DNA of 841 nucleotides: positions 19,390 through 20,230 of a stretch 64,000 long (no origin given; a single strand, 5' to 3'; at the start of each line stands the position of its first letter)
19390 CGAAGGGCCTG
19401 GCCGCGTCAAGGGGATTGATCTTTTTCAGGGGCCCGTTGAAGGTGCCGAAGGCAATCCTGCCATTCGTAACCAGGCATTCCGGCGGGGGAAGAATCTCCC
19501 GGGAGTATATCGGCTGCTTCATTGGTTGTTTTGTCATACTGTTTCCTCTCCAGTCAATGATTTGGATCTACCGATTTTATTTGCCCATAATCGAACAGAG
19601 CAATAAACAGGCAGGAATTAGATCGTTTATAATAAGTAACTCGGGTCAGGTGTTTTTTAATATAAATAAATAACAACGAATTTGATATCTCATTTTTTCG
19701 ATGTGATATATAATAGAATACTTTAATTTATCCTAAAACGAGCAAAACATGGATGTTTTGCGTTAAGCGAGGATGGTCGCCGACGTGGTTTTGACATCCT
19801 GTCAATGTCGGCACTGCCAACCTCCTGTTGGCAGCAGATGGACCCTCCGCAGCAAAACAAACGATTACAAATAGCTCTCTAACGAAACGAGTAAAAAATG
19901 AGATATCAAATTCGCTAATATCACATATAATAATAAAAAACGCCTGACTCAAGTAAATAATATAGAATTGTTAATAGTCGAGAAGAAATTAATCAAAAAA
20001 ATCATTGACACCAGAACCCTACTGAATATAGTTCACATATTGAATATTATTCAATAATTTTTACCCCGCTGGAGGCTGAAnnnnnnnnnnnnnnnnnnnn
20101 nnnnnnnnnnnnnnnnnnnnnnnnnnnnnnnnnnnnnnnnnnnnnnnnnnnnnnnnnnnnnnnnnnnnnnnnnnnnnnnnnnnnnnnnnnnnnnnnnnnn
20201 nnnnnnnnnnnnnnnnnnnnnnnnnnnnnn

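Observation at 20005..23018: Xsc-AckA desulfonation unit beside a complete dsr locus: a sulfonate-to-sulfide respiration island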

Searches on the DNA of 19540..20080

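Call 48: search_rna_families(source=window, start=19540, end=20080, threshold=evalue, max_evalue=5)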
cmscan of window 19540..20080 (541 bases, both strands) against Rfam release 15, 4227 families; matches with E-value up to 5: 2.
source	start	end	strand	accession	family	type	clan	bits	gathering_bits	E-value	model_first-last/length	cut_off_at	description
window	19769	19831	+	RF01690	Bacillaceae-1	Gene; sRNA;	-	25.4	35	0.017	1-67/67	no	Bacillaceae-1 RNA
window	19799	19898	-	RF02145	MEG8_1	Gene; lncRNA;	-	12.7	70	1.6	1-97/97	no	Maternally expressed 8 exon 1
